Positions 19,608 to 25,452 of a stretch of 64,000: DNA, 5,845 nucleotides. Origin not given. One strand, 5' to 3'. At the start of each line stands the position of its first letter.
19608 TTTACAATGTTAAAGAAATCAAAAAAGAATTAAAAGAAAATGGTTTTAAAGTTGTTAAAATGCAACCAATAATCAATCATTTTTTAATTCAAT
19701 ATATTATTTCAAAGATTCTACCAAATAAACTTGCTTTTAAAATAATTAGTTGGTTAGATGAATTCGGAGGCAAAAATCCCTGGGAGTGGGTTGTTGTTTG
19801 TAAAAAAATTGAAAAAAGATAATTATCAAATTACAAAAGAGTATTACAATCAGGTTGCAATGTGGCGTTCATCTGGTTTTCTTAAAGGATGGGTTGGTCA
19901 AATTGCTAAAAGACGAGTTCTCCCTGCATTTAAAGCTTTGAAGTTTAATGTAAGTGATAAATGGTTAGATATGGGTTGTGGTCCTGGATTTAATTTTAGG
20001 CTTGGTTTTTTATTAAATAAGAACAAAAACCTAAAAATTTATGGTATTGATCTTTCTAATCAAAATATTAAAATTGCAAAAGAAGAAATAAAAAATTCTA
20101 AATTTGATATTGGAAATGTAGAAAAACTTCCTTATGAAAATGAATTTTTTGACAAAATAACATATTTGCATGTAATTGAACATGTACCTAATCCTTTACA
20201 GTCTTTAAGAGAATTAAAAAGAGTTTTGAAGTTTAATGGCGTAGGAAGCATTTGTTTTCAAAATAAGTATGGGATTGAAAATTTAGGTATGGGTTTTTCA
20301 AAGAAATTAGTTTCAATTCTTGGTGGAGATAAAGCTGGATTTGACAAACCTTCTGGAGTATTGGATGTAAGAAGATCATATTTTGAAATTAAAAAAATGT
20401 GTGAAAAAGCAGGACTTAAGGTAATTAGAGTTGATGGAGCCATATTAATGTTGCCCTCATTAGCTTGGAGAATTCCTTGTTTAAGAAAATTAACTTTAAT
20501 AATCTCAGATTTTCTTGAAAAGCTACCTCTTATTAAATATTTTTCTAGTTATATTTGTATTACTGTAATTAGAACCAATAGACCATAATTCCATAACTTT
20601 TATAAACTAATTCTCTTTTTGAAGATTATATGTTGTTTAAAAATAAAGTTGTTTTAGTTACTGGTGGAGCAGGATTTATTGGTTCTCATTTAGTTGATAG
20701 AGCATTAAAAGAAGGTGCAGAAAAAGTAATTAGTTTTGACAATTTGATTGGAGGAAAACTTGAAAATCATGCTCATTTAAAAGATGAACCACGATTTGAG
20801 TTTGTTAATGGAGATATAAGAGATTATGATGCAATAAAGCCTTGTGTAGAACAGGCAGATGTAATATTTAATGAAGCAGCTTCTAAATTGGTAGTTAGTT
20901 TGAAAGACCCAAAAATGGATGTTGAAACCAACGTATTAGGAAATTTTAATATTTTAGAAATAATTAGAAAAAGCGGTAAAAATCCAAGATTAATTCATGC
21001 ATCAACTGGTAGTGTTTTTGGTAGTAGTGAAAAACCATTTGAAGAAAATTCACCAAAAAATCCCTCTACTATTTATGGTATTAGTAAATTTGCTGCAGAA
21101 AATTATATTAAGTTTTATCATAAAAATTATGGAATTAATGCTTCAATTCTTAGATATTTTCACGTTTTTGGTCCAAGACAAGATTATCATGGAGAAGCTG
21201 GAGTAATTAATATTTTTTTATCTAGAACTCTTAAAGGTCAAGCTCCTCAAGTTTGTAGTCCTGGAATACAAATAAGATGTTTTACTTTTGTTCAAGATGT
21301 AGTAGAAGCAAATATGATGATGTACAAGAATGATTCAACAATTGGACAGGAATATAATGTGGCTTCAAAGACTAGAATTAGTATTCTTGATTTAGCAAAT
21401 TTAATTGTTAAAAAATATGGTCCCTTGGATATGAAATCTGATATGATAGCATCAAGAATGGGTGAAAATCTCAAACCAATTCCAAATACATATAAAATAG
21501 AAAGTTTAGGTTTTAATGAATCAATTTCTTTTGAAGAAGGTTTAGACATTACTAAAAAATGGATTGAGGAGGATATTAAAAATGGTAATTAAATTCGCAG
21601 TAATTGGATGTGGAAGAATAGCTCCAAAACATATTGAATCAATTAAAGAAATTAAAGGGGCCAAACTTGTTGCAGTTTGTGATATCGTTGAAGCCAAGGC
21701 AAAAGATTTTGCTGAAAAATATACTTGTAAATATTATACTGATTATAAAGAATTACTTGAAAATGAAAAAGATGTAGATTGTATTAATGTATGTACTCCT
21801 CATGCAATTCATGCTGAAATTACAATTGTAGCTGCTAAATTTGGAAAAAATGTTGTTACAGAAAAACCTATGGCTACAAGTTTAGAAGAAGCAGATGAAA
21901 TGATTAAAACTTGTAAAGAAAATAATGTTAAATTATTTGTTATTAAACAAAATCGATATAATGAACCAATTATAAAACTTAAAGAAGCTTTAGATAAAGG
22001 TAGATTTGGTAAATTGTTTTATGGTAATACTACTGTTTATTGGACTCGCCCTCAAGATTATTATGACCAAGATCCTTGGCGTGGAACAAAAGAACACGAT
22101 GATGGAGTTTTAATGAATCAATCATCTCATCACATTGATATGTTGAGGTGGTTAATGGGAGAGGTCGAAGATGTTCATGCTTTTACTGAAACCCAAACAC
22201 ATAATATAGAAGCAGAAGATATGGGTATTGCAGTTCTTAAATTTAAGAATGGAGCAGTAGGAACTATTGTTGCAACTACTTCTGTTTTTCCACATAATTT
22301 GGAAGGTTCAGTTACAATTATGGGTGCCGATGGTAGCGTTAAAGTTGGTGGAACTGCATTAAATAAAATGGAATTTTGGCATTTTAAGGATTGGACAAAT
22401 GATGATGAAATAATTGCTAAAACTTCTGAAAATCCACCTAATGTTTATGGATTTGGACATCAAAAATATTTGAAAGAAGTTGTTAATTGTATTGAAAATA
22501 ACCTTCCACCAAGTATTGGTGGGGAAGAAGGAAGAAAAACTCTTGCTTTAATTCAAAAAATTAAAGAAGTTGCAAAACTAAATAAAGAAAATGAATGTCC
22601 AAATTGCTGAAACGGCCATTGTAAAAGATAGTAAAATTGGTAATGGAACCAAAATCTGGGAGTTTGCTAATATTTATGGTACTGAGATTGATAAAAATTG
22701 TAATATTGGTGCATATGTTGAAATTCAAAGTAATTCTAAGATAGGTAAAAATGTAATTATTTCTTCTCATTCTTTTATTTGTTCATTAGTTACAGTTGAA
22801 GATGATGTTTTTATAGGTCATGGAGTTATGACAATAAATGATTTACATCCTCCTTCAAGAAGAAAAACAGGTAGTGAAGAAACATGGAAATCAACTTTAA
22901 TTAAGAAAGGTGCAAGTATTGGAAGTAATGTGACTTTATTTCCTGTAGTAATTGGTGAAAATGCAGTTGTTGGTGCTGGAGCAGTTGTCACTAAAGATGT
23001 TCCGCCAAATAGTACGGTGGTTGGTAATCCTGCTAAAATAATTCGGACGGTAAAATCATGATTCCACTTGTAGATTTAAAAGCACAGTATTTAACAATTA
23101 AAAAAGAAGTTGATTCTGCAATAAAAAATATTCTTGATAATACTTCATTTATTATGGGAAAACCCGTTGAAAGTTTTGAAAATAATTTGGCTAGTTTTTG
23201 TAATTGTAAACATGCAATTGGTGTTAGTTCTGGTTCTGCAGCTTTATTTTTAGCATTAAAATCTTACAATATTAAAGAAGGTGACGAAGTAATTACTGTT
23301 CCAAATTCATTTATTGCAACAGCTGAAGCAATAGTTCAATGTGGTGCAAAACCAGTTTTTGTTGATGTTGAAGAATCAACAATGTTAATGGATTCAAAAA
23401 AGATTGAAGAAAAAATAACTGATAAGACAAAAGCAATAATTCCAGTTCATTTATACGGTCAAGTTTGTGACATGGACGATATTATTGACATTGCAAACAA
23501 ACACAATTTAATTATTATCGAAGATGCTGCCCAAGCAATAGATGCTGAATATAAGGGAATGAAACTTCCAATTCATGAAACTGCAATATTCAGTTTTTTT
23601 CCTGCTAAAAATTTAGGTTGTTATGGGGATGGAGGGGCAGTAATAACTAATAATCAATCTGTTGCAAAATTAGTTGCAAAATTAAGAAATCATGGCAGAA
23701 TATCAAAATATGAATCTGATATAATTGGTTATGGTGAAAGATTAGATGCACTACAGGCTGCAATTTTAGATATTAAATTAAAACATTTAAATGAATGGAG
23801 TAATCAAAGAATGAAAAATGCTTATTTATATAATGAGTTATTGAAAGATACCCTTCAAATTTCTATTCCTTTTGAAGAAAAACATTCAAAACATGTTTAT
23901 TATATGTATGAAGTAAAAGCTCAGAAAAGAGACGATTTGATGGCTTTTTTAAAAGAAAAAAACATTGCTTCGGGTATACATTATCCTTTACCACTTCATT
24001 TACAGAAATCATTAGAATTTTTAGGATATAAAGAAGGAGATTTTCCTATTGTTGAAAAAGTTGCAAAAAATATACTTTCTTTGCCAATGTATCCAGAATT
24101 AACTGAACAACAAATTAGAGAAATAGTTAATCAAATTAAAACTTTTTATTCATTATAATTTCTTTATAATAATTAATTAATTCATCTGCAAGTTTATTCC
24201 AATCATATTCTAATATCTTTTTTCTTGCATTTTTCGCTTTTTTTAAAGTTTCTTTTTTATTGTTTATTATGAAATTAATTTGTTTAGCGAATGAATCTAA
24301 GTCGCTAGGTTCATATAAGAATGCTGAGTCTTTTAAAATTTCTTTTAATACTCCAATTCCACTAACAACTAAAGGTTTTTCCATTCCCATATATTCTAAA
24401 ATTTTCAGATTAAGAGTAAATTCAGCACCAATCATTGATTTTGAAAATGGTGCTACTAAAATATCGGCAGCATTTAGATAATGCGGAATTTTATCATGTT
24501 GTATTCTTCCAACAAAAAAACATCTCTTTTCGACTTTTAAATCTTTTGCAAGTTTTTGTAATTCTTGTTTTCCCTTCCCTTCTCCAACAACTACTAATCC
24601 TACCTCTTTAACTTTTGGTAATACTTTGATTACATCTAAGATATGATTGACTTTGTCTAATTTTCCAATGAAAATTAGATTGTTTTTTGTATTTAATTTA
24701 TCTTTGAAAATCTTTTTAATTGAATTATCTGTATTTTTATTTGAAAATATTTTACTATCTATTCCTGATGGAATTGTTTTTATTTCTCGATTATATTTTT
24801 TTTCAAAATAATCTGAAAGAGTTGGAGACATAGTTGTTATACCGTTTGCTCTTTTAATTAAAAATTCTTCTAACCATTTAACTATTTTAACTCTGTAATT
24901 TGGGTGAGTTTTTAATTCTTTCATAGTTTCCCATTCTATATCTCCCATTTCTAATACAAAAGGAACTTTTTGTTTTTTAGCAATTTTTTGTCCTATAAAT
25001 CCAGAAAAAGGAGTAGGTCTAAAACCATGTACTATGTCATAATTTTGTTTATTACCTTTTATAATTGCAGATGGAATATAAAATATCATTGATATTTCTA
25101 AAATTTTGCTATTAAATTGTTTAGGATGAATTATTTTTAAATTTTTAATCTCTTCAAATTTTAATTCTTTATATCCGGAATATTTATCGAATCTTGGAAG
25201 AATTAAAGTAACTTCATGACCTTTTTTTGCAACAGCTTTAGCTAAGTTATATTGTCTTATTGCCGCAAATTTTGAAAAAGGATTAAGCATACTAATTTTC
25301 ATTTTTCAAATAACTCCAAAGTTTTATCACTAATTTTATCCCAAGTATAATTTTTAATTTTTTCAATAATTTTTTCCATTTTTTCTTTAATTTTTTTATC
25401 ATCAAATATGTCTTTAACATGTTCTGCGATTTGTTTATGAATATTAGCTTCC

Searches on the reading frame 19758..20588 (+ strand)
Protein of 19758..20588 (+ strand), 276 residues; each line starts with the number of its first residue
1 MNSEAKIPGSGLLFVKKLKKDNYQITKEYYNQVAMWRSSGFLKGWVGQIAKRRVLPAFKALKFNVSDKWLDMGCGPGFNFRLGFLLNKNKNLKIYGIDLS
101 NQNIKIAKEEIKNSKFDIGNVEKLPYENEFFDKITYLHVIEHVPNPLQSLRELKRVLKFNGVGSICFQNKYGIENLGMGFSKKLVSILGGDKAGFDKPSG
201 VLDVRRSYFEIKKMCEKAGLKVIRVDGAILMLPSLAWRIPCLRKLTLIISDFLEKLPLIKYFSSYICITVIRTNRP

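Call 72: search_protein_families(library=pfam, proteins=[window:19758-20588:+], max_evalue=0.00001)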
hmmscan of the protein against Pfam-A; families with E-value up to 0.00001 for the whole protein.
window:19758-20588:+ (276 aa): 6 families
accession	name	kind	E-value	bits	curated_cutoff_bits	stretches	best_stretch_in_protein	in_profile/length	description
PF08241.18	Methyltransf_11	-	5.9e-19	68.9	21.2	1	70-162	1-92/95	Methyltransferase domain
PF13847.12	Methyltransf_31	-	3e-17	63.1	27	1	67-164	5-108/145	Methyltransferase domain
PF13489.12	Methyltransf_23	-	1.1e-14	55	27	1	61-223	18-162/164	Methyltransferase domain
PF13649.12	Methyltransf_25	-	5.8e-14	53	27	1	70-161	2-97/97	Methyltransferase domain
PF08242.18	Methyltransf_12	-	1e-11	45.9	30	1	70-162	1-97/98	Methyltransferase domain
PF01209.24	Ubie_methyltran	-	9.6e-09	35.4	20.1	1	66-162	48-148/233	ubiE/COQ5 methyltransferase family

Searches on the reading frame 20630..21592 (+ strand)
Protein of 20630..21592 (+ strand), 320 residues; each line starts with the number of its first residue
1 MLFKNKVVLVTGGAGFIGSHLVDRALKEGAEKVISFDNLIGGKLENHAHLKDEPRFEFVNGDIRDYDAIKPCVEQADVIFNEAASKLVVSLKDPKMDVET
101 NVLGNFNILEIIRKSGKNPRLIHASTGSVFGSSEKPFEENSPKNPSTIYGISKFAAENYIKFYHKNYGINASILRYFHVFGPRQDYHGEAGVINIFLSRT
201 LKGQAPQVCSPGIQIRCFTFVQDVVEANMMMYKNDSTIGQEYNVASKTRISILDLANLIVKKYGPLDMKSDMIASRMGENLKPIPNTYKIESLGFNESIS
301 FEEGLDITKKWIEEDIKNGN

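Call 72: search_protein_families(library=pfam, proteins=[window:20630-21592:+], max_evalue=0.00001)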
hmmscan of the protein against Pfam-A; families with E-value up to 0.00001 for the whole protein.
window:20630-21592:+ (320 aa): 9 families
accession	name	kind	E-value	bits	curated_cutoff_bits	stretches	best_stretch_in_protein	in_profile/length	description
PF01370.27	Epimerase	-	1.5e-53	182.1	20.9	1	8-245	1-240/240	NAD dependent epimerase/dehydratase family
PF16363.11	GDP_Man_Dehyd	-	4e-51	174.9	27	1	9-306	1-330/332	GDP-mannose 4,6 dehydratase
PF01073.25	3Beta_HSD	-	3.7e-17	62.7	22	1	9-189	1-191/280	3-beta hydroxysteroid dehydrogenase/isomerase family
PF04321.23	RmlD_sub_bind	-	5.1e-17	62.3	27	1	8-264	3-232/287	RmlD substrate binding domain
PF02719.21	Polysacc_synt_2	-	7.3e-16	58.6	20.2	1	8-281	1-269/293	Polysaccharide biosynthesis protein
PF07993.18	NAD_binding_4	-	2.5e-13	50.2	20.1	1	10-195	1-218/258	Male sterility protein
PF00106.31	adh_short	-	2.4e-08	34.1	26.6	1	6-113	1-120/195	short chain dehydrogenase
PF13460.12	NAD_binding_10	-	7e-08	33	27.2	1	12-161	1-132/184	NAD(P)H-binding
PF05368.20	NmrA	-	9.2e-06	25.9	27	0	5-97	2-79/298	NmrA-like family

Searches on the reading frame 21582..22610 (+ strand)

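Call 72: search_protein_families(library=pfam, proteins=[window:21582-22610:+], max_evalue=0.00001)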
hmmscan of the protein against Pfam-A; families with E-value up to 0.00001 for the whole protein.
window:21582-22610:+ (342 aa): 4 families
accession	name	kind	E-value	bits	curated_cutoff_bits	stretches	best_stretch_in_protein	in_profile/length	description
PF02894.22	GFO_IDH_MocA_C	-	6.7e-33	114.7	22.9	1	134-329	1-208/218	Oxidoreductase family, C-terminal alpha/beta domain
PF01408.29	GFO_IDH_MocA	-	2e-32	112.8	24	1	3-120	1-118/120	Oxidoreductase family, NAD-binding Rossmann fold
PF22725.1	GFO_IDH_MocA_C3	-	3.5e-30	105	27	1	132-253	3-123/124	GFO/IDH/MocA C-terminal domain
PF03447.22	NAD_binding_3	-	7e-06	27.2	24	0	9-120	1-115/116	Homoserine dehydrogenase, NAD binding domain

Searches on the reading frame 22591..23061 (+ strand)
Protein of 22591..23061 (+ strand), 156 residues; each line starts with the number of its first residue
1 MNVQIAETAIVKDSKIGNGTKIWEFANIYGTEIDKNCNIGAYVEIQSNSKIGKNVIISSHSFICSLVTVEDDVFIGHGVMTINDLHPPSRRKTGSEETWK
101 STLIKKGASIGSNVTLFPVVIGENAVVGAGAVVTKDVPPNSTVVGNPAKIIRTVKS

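Call 72: search_protein_families(library=pfam, proteins=[window:22591-23061:+], max_evalue=0.00001)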
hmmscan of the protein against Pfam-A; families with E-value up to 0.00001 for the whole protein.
window:22591-23061:+ (156 aa): 3 families
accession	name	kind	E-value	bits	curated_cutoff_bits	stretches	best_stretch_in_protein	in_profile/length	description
PF00132.30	Hexapep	-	1.3e-18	66.3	27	1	30-63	1-34/36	Bacterial transferase hexapeptide (six repeats)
PF25084.1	LbH_EIF2B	-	6.6e-12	45.8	54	1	3-80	10-92/105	EIF2B subunit epsilon LbH domain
PF14602.12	Hexapep_2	-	1.1e-09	38.2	27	0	108-135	8-34/34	Hexapeptide repeat of succinyl-transferase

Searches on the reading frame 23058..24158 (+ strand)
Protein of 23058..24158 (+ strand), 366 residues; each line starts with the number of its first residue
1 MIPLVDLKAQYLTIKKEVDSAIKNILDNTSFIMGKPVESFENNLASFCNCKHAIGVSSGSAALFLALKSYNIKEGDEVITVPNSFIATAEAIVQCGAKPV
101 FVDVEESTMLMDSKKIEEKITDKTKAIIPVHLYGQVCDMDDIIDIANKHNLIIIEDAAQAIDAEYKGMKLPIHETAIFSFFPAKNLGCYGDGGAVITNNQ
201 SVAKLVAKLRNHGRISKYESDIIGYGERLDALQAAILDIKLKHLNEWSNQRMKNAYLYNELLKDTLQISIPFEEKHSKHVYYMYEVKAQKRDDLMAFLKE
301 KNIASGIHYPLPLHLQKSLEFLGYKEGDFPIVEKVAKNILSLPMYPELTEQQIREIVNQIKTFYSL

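Call 72: search_protein_families(library=pfam, proteins=[window:23058-24158:+], max_evalue=0.00001)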
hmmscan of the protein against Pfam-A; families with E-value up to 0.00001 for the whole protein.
window:23058-24158:+ (366 aa): 4 families
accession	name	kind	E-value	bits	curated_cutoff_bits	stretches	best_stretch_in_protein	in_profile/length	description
PF01041.23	DegT_DnrJ_EryC1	-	5.8e-113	378.2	19.8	1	14-360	3-359/360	DegT/DnrJ/EryC1/StrS aminotransferase family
PF01053.26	Cys_Met_Meta_PP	-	5.2e-09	35.6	27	1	38-171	55-188/381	Cys/Met metabolism PLP-dependent enzyme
PF00266.25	Aminotran_5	-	1e-08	35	21.5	1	35-192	43-209/371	Aminotransferase class-V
PF00155.27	Aminotran_1_2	-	2.3e-07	30.8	19.7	1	36-215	41-250/361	Aminotransferase class I and II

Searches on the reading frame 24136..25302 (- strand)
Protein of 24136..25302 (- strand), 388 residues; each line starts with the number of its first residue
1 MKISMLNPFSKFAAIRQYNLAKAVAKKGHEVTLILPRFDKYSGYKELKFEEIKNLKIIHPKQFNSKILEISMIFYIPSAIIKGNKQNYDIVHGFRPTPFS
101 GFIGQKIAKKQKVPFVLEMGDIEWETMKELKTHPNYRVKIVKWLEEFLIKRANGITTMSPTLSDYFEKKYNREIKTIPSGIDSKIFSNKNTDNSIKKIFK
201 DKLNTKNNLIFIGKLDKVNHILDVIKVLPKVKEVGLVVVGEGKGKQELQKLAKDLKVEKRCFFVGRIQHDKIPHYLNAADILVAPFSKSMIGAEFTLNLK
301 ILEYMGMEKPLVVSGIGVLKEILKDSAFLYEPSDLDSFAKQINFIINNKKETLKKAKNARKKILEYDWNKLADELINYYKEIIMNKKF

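Call 72: search_protein_families(library=pfam, proteins=[window:24136-25302:-], max_evalue=0.00001)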
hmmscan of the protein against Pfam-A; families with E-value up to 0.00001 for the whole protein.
window:24136-25302:- (388 aa): 5 families
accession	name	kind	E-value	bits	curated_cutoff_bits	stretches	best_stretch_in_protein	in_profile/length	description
PF00534.26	Glycos_transf_1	-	7.9e-25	87.8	26.4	1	200-361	8-171/172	Glycosyl transferases group 1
PF13692.12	Glyco_trans_1_4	-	5.7e-23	82.2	27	1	207-348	2-142/142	Glycosyl transferases group 1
PF13439.12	Glyco_transf_4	-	4.4e-14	53.3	28.5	1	18-182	9-167/170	Glycosyltransferase Family 4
PF13579.12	Glyco_trans_4_4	-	1.6e-07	32.2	29.7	1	16-172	6-148/158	Glycosyl transferase 4-like domain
PF13524.12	Glyco_trans_1_2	-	3e-07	30.9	25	1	235-376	16-143/144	Glycosyl transferase-like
